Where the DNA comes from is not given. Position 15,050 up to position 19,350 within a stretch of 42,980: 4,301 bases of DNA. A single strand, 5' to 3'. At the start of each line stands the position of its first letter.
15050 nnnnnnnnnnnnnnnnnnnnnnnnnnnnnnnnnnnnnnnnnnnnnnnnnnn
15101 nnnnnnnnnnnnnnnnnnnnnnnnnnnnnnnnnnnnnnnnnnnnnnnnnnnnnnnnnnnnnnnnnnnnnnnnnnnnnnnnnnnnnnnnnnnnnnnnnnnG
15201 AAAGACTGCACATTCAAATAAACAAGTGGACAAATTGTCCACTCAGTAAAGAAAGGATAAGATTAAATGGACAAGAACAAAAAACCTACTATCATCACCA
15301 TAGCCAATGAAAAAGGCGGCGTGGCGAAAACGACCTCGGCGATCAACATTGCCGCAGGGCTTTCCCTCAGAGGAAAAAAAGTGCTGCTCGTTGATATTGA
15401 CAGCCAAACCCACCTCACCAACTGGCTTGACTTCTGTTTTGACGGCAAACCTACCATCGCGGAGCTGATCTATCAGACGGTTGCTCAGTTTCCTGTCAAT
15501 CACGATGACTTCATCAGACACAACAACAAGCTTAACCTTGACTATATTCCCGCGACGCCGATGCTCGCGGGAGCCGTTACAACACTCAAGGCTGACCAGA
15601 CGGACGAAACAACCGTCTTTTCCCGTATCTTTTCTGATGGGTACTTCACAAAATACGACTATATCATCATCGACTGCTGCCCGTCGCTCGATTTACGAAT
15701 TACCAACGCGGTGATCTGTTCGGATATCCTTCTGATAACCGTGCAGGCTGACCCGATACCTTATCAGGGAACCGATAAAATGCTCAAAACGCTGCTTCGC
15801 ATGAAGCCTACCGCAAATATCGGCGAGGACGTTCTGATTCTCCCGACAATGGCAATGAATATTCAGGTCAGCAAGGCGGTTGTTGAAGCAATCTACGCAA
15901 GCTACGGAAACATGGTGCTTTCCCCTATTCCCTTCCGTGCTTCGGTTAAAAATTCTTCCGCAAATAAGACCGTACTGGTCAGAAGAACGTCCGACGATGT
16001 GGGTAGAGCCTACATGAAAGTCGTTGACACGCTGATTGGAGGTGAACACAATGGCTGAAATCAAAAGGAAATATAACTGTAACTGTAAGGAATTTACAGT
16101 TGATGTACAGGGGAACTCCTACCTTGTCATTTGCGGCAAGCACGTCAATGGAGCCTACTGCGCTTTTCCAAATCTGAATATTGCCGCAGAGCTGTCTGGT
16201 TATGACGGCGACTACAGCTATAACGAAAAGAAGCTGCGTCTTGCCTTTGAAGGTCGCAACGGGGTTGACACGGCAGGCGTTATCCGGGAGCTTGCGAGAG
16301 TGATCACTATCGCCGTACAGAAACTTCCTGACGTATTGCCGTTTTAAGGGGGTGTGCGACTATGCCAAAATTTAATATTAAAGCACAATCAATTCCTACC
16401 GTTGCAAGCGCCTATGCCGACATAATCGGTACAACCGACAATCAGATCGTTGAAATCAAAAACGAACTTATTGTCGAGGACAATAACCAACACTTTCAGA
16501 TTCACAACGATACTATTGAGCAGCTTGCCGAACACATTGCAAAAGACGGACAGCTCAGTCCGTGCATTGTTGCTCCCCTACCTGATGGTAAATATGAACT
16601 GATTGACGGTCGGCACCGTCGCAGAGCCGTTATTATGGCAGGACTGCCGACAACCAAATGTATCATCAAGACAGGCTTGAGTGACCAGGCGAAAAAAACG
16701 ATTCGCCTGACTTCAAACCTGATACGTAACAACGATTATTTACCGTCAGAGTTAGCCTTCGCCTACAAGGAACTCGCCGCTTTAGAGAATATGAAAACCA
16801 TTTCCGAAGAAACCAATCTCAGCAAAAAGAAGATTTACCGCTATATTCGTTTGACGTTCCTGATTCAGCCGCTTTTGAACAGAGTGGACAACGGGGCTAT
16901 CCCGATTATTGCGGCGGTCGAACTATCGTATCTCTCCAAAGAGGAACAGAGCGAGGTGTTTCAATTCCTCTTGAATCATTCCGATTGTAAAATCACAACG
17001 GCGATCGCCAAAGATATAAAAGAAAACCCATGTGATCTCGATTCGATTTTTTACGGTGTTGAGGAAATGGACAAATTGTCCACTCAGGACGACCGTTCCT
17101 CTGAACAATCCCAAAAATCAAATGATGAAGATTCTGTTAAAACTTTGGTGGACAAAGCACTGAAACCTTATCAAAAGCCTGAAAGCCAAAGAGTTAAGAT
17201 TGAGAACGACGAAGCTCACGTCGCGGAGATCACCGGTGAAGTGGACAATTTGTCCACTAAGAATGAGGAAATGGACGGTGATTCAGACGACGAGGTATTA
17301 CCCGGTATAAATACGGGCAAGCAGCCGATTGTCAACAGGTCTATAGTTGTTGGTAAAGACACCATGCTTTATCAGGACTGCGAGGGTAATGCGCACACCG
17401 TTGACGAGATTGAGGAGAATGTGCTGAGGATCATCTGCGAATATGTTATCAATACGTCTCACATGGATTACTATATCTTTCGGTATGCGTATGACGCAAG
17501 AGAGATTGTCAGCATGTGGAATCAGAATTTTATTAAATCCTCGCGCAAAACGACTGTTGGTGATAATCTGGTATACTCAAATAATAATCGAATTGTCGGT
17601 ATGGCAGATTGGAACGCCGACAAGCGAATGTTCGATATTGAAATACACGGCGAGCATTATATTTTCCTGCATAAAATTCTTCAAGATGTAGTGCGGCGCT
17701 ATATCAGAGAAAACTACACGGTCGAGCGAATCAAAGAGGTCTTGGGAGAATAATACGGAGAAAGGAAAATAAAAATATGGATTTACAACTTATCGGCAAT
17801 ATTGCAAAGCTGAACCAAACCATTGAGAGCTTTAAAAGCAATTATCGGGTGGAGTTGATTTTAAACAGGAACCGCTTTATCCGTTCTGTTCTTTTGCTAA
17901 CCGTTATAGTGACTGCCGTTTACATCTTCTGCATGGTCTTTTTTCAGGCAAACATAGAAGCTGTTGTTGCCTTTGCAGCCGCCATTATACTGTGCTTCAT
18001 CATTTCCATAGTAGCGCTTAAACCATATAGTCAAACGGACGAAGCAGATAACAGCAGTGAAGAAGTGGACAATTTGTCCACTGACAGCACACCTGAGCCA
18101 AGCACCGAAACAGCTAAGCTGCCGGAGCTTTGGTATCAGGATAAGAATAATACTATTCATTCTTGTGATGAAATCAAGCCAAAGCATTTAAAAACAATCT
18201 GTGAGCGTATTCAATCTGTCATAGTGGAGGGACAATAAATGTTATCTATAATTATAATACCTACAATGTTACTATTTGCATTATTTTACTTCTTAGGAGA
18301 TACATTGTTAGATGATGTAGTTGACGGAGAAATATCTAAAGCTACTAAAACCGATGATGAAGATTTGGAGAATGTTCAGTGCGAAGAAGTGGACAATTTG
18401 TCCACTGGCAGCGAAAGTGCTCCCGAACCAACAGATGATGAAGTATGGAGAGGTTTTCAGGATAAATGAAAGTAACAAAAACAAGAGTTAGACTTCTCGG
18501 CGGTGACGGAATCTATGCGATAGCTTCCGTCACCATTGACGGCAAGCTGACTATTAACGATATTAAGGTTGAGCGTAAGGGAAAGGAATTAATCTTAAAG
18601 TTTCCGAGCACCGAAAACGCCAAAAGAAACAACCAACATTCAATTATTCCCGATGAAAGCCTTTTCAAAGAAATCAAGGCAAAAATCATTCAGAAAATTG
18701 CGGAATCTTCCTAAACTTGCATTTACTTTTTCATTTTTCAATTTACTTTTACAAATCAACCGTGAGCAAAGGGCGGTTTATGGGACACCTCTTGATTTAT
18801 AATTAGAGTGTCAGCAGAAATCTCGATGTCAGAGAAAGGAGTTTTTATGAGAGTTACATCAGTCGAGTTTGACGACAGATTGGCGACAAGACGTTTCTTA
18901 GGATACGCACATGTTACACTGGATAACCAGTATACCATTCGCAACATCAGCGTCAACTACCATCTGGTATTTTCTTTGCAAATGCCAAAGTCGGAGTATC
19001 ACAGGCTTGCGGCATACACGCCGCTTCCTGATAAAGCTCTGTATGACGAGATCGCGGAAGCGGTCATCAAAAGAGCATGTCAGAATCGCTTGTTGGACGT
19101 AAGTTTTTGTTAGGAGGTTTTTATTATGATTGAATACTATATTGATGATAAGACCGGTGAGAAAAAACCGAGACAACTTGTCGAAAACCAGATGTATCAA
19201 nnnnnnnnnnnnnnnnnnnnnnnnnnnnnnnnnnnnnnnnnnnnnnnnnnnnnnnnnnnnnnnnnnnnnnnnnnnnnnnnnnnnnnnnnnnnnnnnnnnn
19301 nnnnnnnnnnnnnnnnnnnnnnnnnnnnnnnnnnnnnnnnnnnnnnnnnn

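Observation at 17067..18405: The palindrome is embedded in frame in coding DNA, within a larger acidic module shared by ParB and two membrane proteins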

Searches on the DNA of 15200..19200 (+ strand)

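Call 9: search_dna_similar(query=window:15200-19200:+, collection=plasmids, mode=distant)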
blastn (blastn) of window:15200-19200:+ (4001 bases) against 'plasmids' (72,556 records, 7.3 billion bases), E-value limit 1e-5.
No match.
